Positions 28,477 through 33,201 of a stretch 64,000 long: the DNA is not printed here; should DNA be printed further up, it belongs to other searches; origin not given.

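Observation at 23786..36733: MetFV fused into an unusually elaborate HdrL/MvhD/Nfn-like module without HdrB, directly upstream of the CODH/ACS operon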

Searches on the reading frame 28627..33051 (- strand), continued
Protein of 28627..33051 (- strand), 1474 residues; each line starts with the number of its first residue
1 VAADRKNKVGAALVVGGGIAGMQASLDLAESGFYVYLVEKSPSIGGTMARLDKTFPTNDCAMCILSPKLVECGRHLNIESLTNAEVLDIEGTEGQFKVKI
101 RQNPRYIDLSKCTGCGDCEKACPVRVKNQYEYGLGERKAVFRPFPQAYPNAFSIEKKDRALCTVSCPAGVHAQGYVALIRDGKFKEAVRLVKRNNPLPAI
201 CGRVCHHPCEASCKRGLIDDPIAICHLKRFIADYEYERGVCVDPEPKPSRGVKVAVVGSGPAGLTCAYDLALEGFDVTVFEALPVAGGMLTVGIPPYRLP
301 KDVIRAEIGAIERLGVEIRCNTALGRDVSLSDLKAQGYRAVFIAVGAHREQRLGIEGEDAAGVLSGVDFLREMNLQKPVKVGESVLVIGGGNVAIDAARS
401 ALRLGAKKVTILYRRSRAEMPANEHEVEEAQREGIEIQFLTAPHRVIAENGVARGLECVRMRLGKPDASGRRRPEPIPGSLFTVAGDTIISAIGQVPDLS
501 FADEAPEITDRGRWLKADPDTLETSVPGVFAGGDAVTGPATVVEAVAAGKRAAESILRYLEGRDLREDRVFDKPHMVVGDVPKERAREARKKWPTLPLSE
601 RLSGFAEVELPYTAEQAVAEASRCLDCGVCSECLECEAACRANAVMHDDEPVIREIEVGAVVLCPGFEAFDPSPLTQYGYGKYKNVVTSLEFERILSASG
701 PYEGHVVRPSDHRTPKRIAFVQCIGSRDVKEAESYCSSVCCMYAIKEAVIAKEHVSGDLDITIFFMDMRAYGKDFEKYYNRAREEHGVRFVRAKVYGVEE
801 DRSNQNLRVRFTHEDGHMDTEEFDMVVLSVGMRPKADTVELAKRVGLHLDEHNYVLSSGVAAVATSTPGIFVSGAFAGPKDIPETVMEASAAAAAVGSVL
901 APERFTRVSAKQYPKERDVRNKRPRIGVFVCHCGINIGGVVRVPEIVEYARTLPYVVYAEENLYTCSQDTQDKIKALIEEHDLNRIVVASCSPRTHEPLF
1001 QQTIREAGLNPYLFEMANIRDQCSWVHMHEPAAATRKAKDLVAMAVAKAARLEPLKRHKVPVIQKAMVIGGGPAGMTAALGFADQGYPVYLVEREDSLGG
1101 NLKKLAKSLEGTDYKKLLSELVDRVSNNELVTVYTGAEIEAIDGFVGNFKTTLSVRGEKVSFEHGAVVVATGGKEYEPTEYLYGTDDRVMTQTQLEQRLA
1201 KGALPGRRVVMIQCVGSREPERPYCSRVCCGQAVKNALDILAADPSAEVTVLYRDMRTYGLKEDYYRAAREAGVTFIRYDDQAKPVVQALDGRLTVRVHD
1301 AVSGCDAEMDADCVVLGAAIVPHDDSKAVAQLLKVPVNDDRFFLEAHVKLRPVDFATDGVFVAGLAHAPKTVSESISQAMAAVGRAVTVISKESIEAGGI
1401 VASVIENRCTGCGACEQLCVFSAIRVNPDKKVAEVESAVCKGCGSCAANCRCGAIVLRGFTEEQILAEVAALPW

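Call 15: find_related_loci(query=A1, collection=genome_contigs, flank=10000)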
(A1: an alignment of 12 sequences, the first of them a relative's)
Query A1 (1474 aa) in genome_contigs; peptide patterns used: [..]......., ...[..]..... (x = any residue, [..] = any of these).
600 stretches matched a pattern (row limit reached: there are more); 597 encode a relative of the query (tblastn E <= 1e-3); the best 80 are kept; 80 distinct loci.
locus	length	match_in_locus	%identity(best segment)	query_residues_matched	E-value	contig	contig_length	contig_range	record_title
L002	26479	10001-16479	66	10-1472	0e+0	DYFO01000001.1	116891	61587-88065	MAG TPA_asm: Symbiobacterium thermophilum isolate BE2011_68_19 Afr_mines_BE2011_52_length_116891_cov_6_876468, whole gen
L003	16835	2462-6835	56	23-1472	0e+0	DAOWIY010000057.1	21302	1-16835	MAG TPA_asm: Clostridia bacterium isolate CSMAG_2055 CSMAG_2055_k141_684394_length_21302_cov_24.0000, whole genome shotg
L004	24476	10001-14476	55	8-1472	0e+0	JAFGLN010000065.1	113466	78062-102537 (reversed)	MAG: Deltaproteobacteria bacterium isolate Zod_Metabat.402 k87_7298894, whole genome shotgun sequence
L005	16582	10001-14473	55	8-1471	0e+0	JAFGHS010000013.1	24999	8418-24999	MAG: Deltaproteobacteria bacterium isolate Zod_Metabat.153 k87_895961, whole genome shotgun sequence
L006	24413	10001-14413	55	6-1472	0e+0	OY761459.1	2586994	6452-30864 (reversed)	MAG: Syntrophales bacterium isolate c6a0f7f3-880d-44d6-9c5f-266f97196533 genome assembly, chromosome: 1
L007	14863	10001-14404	55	8-1472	0e+0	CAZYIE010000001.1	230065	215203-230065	MAG TPA_asm: uncultured Smithella sp. isolate binchicken_co113_249 genome assembly, contig: NODE_25_length_230065_cov_4.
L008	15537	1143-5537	55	8-1469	0e+0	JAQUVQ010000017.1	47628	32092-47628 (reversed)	MAG: Smithellaceae bacterium isolate STD2_170 NODE_2524_length_47628_cov_7.877392_Sandtown_D2, whole genome shotgun sequ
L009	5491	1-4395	55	11-1472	0e+0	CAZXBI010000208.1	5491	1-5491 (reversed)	MAG TPA_asm: uncultured Syntrophorhabdus sp. isolate SRP302447_co4_432 genome assembly, contig: NODE_40885_length_5491_c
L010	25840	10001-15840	55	19-1472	0e+0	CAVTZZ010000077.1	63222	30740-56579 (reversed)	MAG: uncultured delta proteobacterium isolate MFD04408.bin.2.108 genome assembly, contig: contig_85302, whole genome sho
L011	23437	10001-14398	55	8-1469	0e+0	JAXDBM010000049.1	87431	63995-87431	MAG: Syntrophales bacterium isolate POMEDNA-B18 Raw2_k127_785854, whole genome shotgun sequence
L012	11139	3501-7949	54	9-1471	0e+0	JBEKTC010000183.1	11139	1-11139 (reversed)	MAG: Candidatus Korobacteraceae bacterium isolate SPRUCE 549 SPRUCE_549_183, whole genome shotgun sequence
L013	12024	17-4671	54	1-1469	0e+0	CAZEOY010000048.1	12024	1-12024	MAG TPA_asm: uncultured Syntrophobacteraceae bacterium isolate binchicken_co274_11 genome assembly, contig: NODE_13142_l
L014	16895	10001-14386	54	19-1469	0e+0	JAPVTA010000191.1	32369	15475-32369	MAG: Thermodesulfobacteriota bacterium isolate MW3_metabat.11 k97_485292, whole genome shotgun sequence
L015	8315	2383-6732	53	22-1472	0e+0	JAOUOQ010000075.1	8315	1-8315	MAG: Candidatus Aminicenantes bacterium isolate 8_1_Oct_SF_Bin20 8_1_Oct_SF_Bin20_scaffold_8153_c1, whole genome shotgun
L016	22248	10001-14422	55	3-1471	0e+0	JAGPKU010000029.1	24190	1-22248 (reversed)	MAG: Syntrophobacterales bacterium isolate Gw_SlDig_bin_8 Gw_SlDig_3306_length_24190_cov_57.569588, whole genome shotgun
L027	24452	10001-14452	53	2-1474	0e+0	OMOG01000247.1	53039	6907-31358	Solibacteraceae bacterium SbA4 strain Peat soil MAG SbA4 genome assembly, contig: SBA4_Contig_320, whole genome shotgun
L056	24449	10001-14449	51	10-1474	0e+0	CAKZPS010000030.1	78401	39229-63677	MAG TPA_asm: uncultured bacterium isolate SRR5214706_bin.38_CONCOCT_v1.1_MAG genome assembly, contig: ERZ1744544.201, wh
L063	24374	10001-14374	51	9-1471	0e+0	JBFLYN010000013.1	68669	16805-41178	MAG: Bacillota bacterium isolate MAG086 MAG086_13, whole genome shotgun sequence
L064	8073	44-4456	52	1-1468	0e+0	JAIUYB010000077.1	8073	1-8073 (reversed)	MAG: Desulfarculus sp. isolate S21 contig-91_6060, whole genome shotgun sequence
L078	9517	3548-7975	52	3-1474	0e+0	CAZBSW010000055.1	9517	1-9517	MAG TPA_asm: uncultured Thermotogae bacterium isolate SRP323688_co1_249 genome assembly, contig: NODE_10636_length_9517_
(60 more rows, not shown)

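Call 37: search_solved_structures(query=window:28627-33051:-, max_evalue=0.00001)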
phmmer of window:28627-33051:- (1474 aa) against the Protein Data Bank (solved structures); distinct sequences matched with E-value up to 0.00001: 50.
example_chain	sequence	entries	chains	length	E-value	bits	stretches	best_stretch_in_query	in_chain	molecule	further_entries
5odc_A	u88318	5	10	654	3.2e-202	677.5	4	630-847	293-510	Heterodisulfide reductase, subunit A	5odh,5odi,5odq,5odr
8rvu_a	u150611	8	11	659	5.8e-191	640.2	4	625-798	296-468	H(2):CoB-CoM heterodisulfide,ferredoxin reductase subunit A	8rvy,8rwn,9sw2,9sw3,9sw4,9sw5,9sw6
8rvv_A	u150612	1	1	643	4.4e-190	637.3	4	625-796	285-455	H(2):CoB-CoM heterodisulfide,ferredoxin reductase subunit A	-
9sfi_A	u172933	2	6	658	6.8e-160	537.2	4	622-810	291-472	CoB--CoM heterodisulfide reductase iron-sulfur subunit A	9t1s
7bkb_A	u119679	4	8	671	1.2e-154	519.8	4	920-1076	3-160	CoB--CoM heterodisulfide reductase iron-sulfur subunit A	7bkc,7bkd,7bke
9bov_A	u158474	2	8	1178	1.1e-142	480.2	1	159-642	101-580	Molybdopterin oxidoreductase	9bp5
9n5u_A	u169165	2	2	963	2.3e-129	436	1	162-570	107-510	NfnA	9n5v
8oh5_C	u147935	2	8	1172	3e-123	415.8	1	159-638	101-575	Formate dehydrogenase-O, major subunit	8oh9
4ylf_B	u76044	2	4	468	6.1e-106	358.4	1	162-562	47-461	Dihydropyrimidine dehydrogenase subunit A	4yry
5jca_L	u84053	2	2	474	1.9e-101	343.5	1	160-561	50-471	NADH-dependent Ferredoxin:NADP Oxidoreductase (NfnI) subunit alpha | NADH-dependent Ferredoxin:NADP Oxidoreductase subunit alpha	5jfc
5vj7_A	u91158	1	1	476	2.7e-90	306.6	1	160-561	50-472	Oxidoreductase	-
6s6s_G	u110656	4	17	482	1.4e-67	231.3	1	161-562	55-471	Glutamate synthase [NADPH] small chain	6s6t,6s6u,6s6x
2vdc_G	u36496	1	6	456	4e-66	226.5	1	161-562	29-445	GLUTAMATE SYNTHASE [NADPH] SMALL CHAIN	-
1h7x_A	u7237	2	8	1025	2.4e-50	174.2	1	159-563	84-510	DIHYDROPYRIMIDINE DEHYDROGENASE | Dihydropyrimidine dehydrogenase [NADP(+)]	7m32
7m31_A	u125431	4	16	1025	2.4e-50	174.2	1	159-563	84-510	Dihydropyrimidine dehydrogenase [NADP(+)]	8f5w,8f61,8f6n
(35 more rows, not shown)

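Call 53: search_solved_structures(query=window:28627-33051:-, max_evalue=1e-195, show_alignments=1)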
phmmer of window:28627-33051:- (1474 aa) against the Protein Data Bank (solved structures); distinct sequences matched with E-value up to 1e-195: 1.
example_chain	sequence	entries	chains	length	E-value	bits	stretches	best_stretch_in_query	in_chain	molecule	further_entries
5odc_A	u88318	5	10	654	3.2e-202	677.5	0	630-847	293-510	Heterodisulfide reductase, subunit A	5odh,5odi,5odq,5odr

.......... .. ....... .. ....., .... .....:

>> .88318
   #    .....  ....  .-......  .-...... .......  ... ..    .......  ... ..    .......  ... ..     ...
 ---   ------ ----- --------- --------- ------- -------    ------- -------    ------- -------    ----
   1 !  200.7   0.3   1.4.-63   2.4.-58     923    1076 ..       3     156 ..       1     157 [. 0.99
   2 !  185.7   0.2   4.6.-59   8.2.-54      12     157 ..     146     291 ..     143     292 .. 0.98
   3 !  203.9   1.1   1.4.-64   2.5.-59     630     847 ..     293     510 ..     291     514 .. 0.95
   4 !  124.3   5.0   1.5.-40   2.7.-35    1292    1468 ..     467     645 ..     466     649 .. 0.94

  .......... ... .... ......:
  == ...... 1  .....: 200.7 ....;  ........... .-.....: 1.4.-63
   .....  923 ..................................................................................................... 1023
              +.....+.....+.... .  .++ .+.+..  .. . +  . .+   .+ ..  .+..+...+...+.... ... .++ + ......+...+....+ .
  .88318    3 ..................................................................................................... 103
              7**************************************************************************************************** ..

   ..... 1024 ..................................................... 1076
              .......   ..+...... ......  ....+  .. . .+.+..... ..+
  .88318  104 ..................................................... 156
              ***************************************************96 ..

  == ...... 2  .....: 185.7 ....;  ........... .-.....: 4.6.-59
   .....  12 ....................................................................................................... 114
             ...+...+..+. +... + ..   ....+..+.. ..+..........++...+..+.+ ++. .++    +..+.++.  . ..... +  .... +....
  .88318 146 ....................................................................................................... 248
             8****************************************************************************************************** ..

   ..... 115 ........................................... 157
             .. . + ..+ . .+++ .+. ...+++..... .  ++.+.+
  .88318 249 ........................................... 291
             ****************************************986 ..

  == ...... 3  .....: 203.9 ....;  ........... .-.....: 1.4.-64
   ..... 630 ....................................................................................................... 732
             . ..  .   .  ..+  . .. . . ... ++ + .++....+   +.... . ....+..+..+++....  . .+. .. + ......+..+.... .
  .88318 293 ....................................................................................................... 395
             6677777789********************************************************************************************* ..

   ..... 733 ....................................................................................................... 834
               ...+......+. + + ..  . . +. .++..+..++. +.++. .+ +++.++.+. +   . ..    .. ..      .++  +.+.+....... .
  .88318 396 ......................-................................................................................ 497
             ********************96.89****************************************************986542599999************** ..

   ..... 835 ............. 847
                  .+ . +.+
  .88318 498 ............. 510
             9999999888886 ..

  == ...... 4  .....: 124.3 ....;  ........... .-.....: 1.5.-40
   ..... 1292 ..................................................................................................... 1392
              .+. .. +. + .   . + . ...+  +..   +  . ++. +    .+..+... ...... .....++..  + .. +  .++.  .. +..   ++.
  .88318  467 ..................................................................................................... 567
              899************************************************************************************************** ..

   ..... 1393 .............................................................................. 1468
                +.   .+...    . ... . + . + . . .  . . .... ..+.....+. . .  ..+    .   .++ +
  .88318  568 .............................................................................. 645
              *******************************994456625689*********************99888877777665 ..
